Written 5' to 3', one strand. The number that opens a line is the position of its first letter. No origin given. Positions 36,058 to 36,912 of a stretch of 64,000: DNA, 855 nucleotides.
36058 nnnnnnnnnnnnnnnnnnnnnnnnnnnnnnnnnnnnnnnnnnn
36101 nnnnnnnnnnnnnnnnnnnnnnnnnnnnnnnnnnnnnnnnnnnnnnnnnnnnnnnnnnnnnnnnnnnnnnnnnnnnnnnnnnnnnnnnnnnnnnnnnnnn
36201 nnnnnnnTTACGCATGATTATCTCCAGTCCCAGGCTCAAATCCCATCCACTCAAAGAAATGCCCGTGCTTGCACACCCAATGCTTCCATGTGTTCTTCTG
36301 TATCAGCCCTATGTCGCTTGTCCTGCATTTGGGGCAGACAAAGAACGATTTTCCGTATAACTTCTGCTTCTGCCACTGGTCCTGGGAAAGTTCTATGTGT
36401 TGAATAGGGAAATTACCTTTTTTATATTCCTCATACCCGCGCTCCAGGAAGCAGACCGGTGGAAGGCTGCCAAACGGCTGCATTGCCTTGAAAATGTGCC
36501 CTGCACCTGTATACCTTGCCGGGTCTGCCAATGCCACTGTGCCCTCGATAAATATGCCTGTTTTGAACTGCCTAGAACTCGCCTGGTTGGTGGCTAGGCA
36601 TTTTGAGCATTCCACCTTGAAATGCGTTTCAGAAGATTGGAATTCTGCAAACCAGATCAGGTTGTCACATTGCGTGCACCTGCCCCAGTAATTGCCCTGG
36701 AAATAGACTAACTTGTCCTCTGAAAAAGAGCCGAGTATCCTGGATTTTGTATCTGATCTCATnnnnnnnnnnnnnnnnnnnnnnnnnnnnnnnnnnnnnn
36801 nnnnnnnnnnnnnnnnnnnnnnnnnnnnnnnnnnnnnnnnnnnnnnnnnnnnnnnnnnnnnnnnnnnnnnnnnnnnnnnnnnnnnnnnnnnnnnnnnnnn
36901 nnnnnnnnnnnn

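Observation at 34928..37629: Operon of Zn-ribbon-NDT/TIR-like protein, Zn-ribbon protein and HEPN protein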

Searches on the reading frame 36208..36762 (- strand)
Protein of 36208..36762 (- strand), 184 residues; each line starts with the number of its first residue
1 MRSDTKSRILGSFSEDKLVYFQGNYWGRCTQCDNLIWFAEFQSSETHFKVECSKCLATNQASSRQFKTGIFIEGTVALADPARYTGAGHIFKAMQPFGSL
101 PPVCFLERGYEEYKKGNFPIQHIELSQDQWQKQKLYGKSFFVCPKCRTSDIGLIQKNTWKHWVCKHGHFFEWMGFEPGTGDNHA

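Call 3: search_protein_families(library=pfam, proteins=[window:36208-36762:-], max_evalue=0.1)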
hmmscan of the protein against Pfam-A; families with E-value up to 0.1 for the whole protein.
window:36208-36762:- (184 aa): 2 families
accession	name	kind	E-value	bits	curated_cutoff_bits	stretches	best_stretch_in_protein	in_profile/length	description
PF01873.23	eIF-5_eIF-2B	-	0.047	14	27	0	134-165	81-112/117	Domain found in IF2B/IF5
PF09526.16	DUF2387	-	0.052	14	25.9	0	142-175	10-44/72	Probable metal-binding protein (DUF2387)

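Call 4: search_protein_families(library=padloc, proteins=[window:36208-36762:-], max_evalue=0.1)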
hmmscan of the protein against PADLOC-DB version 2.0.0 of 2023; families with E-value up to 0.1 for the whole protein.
window:36208-36762:- (184 aa): 0 families

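Call 5: search_protein_families(library=ncbifam, proteins=[window:36208-36762:-], max_evalue=0.1)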
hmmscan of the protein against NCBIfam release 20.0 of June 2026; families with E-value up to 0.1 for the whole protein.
window:36208-36762:- (184 aa): 2 families
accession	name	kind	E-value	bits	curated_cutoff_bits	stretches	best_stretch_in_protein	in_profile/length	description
TIGR02443.1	TIGR02443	equivalog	0.014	15.3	49.45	0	28-64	14-46/59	YheV family putative zinc ribbon protein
TIGR02605.1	CxxC_CxxC_SSSS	subfamily_domain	0.018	15.1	31.3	0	28-70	7-46/52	FmdB family zinc ribbon protein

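Call 12: find_homologous_proteins(query=window:36208-36762:-)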
Query window:36208-36762:- (184 aa): 3 proteins with E <= 0.001 among 12 candidates.
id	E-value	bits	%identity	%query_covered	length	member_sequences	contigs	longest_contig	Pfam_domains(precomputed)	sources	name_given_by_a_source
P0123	2.6e-128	444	100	100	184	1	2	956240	-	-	-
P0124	2.1e-84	300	68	96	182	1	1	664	-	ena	-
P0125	1.3e-79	285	65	96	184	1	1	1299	-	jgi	jgi:DNA-directed RNA polymerase subunit M/transcription elongation factor TFIIS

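Call 15: find_encoding_contigs(protein=P0125, flank=10000)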
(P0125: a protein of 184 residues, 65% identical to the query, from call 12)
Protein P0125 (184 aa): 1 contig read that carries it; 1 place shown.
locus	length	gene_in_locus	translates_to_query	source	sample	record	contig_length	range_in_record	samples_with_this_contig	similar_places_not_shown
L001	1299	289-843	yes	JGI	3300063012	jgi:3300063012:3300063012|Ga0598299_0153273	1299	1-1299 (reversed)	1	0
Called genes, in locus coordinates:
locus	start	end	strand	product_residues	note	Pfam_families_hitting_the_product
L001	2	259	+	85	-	?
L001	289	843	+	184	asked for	-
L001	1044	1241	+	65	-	-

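Call 16: find_encoding_contigs(protein=P0124, flank=10000)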
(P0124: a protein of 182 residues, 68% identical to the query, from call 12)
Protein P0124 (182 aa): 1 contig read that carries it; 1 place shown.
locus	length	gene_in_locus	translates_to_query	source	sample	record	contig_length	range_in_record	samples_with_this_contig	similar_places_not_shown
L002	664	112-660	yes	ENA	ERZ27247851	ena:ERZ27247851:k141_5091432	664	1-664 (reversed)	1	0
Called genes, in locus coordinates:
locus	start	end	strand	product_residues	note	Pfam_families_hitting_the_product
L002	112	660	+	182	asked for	-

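Call 51: search_protein_families(library=phrogs, proteins=[window:36208-36762:-], max_evalue=0.01)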
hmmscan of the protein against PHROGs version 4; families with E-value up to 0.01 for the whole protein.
window:36208-36762:- (184 aa): 2 families
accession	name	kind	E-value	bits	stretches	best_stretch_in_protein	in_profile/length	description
phrog_6417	-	other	0.0019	19.1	0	28-64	9-42/68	translational regulator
phrog_6837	-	unknown function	0.0023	19.2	0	125-165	55-95/134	-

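Call 65: search_solved_structures(query=window:36208-36762:-, max_evalue=10, show_alignments=3)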
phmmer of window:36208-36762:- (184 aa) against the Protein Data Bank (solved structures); distinct sequences matched with E-value up to 10: 1.
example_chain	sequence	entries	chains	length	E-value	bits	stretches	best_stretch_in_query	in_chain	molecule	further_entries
5t2o_A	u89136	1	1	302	1.2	12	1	33-93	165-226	I-OnuI_e-ag011377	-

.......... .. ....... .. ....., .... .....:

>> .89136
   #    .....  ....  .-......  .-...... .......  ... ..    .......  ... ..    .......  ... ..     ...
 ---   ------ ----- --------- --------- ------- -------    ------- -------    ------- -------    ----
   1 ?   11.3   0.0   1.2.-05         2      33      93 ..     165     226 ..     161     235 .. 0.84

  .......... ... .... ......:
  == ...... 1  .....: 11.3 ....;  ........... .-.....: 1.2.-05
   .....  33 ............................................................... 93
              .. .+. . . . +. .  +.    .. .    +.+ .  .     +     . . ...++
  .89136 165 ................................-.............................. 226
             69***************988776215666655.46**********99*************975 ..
